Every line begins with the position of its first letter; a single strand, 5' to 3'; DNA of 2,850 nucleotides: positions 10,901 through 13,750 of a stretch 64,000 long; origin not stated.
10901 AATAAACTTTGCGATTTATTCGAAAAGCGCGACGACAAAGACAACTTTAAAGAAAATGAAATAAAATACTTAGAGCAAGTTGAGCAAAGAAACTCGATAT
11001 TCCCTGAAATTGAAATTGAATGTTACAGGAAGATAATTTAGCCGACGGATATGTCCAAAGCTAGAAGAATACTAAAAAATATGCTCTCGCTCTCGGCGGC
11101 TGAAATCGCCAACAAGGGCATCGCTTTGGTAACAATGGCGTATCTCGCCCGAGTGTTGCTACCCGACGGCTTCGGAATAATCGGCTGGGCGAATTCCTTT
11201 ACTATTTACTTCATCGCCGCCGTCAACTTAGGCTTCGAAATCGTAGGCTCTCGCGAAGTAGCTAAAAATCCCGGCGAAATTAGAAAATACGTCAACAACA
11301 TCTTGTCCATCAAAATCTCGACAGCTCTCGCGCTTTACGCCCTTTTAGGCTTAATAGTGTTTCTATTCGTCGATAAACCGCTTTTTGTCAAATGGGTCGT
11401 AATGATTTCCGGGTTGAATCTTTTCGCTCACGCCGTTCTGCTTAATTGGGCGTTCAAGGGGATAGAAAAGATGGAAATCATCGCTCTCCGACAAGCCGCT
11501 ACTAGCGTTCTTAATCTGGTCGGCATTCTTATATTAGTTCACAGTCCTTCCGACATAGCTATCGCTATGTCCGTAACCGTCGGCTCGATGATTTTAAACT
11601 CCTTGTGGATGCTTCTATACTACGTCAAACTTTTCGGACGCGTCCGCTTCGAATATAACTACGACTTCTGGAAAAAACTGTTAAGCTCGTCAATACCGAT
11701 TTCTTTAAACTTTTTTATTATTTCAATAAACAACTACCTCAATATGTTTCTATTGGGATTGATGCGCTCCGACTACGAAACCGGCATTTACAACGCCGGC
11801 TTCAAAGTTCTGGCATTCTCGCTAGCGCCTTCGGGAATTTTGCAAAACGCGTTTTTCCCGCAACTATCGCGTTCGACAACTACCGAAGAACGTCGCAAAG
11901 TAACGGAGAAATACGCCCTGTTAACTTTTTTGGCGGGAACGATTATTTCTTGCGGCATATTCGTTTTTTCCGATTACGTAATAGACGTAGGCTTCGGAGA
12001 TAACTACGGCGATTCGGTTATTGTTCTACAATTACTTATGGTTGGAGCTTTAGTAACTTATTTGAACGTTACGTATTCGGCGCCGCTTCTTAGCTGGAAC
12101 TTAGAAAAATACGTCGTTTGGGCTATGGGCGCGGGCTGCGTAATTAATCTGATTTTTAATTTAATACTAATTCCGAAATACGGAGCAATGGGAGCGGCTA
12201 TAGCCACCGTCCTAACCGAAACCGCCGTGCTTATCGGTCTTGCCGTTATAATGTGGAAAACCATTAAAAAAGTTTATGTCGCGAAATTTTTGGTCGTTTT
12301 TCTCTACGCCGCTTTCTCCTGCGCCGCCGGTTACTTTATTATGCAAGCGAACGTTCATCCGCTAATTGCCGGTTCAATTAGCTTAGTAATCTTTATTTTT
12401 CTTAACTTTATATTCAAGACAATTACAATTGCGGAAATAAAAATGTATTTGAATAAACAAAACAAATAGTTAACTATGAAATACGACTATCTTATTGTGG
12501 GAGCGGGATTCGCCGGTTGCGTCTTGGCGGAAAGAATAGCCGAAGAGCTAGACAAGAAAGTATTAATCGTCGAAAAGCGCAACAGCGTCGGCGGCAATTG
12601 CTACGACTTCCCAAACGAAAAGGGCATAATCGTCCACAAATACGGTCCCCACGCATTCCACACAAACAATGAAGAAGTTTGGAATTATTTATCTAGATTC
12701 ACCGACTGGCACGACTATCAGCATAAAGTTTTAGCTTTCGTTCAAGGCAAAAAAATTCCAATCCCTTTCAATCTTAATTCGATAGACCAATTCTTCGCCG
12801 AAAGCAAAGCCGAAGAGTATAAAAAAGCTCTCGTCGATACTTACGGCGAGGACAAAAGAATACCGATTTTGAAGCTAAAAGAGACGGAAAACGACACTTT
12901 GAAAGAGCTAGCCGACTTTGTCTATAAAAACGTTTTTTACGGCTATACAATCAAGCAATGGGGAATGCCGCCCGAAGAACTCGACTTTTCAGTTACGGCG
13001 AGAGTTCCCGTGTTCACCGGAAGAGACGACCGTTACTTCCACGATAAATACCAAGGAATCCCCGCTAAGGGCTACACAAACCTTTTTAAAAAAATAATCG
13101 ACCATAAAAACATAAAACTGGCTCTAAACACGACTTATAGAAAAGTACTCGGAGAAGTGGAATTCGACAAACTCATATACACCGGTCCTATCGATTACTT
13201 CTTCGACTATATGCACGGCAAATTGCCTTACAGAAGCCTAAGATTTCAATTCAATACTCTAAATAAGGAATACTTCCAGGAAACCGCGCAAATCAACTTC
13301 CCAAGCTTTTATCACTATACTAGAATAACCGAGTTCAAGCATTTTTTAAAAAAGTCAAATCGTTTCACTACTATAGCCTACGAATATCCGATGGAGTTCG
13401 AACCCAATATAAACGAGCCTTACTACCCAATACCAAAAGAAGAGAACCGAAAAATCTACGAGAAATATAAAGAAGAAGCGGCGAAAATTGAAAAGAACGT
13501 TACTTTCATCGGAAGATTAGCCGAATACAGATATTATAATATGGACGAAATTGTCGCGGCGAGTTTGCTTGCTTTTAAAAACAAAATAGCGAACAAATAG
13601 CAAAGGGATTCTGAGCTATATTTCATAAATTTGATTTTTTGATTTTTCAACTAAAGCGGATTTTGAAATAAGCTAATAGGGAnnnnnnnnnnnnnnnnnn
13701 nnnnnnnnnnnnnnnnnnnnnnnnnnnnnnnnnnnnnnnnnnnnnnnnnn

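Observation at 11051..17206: Decaprenyl-phospho-arabinose-like sugar-donor pathway (UbiA PRTase + DprE1-like + DprE2-like) clustered with glf and a Wzx flippase in a non-actinobacterial genome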

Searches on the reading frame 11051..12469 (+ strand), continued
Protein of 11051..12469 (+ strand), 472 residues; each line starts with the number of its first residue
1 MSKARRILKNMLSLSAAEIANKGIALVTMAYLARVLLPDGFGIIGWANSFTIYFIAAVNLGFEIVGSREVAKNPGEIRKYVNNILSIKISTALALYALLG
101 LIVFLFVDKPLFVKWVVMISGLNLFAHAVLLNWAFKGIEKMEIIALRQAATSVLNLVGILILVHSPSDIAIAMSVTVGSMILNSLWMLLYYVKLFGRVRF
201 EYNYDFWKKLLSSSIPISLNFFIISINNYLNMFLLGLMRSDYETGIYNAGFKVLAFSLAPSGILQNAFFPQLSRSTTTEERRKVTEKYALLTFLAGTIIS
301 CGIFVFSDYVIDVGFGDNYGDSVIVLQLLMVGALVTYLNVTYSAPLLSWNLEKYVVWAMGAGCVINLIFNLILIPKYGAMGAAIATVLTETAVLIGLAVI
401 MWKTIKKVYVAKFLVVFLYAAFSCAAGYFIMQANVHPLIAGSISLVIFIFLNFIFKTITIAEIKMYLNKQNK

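Call 39: find_encoding_contigs(protein=P0183, flank=9000, max_places=1)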
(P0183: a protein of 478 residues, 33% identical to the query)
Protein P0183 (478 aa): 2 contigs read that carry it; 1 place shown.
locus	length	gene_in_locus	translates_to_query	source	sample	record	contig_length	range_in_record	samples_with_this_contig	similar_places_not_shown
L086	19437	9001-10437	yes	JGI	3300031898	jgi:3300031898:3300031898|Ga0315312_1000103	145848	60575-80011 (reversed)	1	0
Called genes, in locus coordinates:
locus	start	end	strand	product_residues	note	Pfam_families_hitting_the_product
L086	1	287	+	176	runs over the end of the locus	PF13412:HTH_24, PF21441:DUF3860-like (faint)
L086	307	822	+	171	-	-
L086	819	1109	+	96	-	PF01541:GIY-YIG, PF10544:T5orf172 (weak)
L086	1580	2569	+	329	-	PF01370:Epimerase, PF04321:RmlD_sub_bind (weak), PF16363:GDP_Man_Dehyd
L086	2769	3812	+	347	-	PF01370:Epimerase, PF04321:RmlD_sub_bind, PF16363:GDP_Man_Dehyd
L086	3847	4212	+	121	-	PF05635:23S_rRNA_IVP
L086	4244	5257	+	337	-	PF01370:Epimerase, PF02719:Polysacc_synt_2 (faint), PF04321:RmlD_sub_bind, PF16363:GDP_Man_Dehyd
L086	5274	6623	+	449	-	PF04326:SLFN_AlbA_2, PF13749:HATPase_c_4, PF08220:HTH_DeoR (weak)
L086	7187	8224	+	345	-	PF01073:3Beta_HSD, PF01370:Epimerase, PF02719:Polysacc_synt_2, PF07993:NAD_binding_4 (faint), PF16363:GDP_Man_Dehyd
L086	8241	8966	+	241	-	PF00483:NTP_transferase, PF12804:NTP_transf_3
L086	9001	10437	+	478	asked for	PF01943:Polysacc_synt, PF13440:Polysacc_synt_3, PF03023:MurJ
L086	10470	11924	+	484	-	PF02310:B12-binding, PF04055:Radical_SAM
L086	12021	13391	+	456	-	PF02310:B12-binding, PF04055:Radical_SAM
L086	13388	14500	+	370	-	PF04055:Radical_SAM, PF13186:SPASM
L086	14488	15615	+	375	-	PF13439:Glyco_transf_4, PF00534:Glycos_transf_1, PF13692:Glyco_trans_1_4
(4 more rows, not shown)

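Call 52: find_related_loci(query=A3, collection=metagenome_contigs, flank=8000)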
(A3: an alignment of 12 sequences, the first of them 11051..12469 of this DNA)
Query A3 (472 aa) in metagenome_contigs; peptide patterns used: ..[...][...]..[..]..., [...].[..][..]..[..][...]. (x = any residue, [..] = any of these).
276 stretches matched a pattern; 48 encode a relative of the query (tblastn E <= 1e-3); 48 distinct loci.
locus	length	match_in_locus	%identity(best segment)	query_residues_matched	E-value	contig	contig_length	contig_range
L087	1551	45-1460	93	1-472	0e+0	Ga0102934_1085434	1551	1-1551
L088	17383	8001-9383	55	1-462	2e-173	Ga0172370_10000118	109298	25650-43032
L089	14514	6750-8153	47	1-469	6e-150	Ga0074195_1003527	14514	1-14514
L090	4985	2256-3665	49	1-471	2e-146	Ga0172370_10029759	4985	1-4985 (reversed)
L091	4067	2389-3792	49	1-469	2e-147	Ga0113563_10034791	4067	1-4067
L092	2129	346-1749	46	1-469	1e-151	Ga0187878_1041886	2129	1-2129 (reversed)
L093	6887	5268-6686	48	1-472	4e-140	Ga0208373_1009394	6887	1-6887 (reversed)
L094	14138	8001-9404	49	1-469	6e-139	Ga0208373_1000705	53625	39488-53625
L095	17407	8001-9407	45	1-471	1e-131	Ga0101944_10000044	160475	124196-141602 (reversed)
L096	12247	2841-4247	44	1-471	7e-129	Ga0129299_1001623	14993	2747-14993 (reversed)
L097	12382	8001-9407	46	1-469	3e-123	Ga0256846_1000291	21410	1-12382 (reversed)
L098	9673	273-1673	41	4-470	7e-114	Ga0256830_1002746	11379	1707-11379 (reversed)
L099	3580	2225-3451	48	1-410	4e-116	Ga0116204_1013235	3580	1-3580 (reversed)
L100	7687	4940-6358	39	1-472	5e-112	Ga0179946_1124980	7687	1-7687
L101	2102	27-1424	39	1-467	3e-115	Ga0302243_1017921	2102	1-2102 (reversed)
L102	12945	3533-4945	43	1-471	2e-108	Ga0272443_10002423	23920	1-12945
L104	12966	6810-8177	40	7-464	2e-104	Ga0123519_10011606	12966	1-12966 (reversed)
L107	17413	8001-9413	45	1-471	1e-135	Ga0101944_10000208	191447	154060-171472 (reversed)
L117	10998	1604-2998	34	1-464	1e-77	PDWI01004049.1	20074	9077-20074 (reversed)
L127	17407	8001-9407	45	1-471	1e-131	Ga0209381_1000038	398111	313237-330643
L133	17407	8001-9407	38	1-471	1e-103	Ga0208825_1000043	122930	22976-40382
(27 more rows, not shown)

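Call 60: search_protein_families(library=ncbifam, proteins=[L095:4551-6215:+, L089:3398-4951:+], max_evalue=1)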
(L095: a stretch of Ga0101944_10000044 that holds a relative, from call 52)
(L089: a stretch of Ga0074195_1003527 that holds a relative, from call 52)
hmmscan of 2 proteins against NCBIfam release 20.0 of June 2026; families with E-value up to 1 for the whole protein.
L095:4551-6215:+ (554 aa): 0 families

L089:3398-4951:+ (518 aa): 0 families

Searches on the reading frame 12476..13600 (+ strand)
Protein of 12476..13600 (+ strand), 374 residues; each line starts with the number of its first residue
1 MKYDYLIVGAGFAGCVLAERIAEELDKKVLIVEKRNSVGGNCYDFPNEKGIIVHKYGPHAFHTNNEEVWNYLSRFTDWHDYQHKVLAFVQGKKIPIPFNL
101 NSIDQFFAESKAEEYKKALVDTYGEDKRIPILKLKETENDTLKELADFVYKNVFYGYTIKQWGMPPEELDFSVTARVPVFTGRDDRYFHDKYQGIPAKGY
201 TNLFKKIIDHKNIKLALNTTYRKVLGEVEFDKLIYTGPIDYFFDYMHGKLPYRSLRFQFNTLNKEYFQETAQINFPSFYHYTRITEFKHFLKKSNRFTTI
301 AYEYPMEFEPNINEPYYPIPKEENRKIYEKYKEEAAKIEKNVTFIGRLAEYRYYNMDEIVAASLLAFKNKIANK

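Call 3: search_protein_families(library=pfam, proteins=[window:12476-13600:+])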
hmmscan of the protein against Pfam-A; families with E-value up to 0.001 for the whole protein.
window:12476-13600:+ (374 aa): 8 families
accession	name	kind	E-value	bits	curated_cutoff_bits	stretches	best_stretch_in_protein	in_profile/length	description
PF03275.19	GLF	-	5.8e-72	242.1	26.3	1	153-353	2-203/203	UDP-galactopyranose mutase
PF13450.12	NAD_binding_8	-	7.1e-20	71.5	21.9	1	7-75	1-68/68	NAD(P)-binding Rossmann-like domain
PF01593.30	Amino_oxidase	-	4.4e-05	23.4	19.8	1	13-119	2-114/443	Flavin containing amine oxidoreductase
PF00890.30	FAD_binding_2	-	0.0002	21.1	20.4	1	4-41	1-37/414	FAD binding domain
PF07992.20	Pyr_redox_2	-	0.00023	21.1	26.1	1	3-42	1-40/291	Pyridine nucleotide-disulphide oxidoreductase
PF01946.23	Thi4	-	0.00068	19.4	26.2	0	2-41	17-56/235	Thi4 family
PF01266.30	DAO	-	0.0007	19.7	27.9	1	4-40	1-36/353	FAD dependent oxidoreductase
PF00070.33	Pyr_redox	-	0.00086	20.2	22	0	6-39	3-35/82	Pyridine nucleotide-disulphide oxidoreductase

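Call 7: search_protein_families(library=ncbifam, proteins=[window:12476-13600:+], max_evalue=0.01)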
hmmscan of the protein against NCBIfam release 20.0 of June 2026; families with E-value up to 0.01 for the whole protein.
window:12476-13600:+ (374 aa): 28 families (the best 25 are shown)
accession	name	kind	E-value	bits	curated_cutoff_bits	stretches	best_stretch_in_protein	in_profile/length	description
TIGR00031.1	UDP-GALP_mutase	equivalog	7.2e-130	433.3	303.75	1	2-371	1-377/378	UDP-galactopyranose mutase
NF005547.0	PRK07208.1-3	equivalog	2.7e-11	42.9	380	1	4-170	6-172/465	hypothetical protein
NF005548.0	PRK07208.1-4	equivalog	7.9e-10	37.9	389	1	5-172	6-169/488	hypothetical protein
NF002550.0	PRK02106.1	subfamily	2e-08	33.2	605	1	1-34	4-37/563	choline dehydrogenase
NF005546.0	PRK07208.1-2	equivalog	1e-06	27.6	418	0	5-73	7-73/527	hypothetical protein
NF005545.0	PRK07208.1-1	equivalog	3.8e-06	25.5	451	1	3-170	8-171/504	hypothetical protein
TIGR03970.1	mycofact_MftG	equivalog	6.6e-06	25.3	387.45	1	4-132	2-120/487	mycofactocin dehydrogenase MftG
TIGR04542.1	GMC_mycofac_2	equivalog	1.5e-05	24.3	400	1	4-35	1-32/425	mycofactocin system GMC family oxidoreductase MftG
TIGR01350.1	lipoamide_DH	equivalog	2.1e-05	23.4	408.8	1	2-43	1-40/461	dihydrolipoyl dehydrogenase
NF003585.0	PRK05249.1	equivalog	4.6e-05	22.2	465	1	2-43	6-46/464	Si-specific NAD(P)(+) transhydrogenase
NF004992.0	PRK06370.1-4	equivalog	5.3e-05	21.8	629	1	2-43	4-43/459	FAD-containing oxidoreductase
TIGR00562.1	proto_IX_ox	equivalog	7.1e-05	21.6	97.85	1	4-72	4-71/470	protoporphyrinogen oxidase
TIGR01813.1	flavo_cyto_c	subfamily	0.00016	20.5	285.45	1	6-42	3-39/444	flavocytochrome c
TIGR03467.1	HpnE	equivalog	0.00018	21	283.05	1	6-89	2-86/430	hydroxysqualene dehydroxylase HpnE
TIGR01810.1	betA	equivalog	0.0002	20.1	732.1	1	4-36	1-33/532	choline dehydrogenase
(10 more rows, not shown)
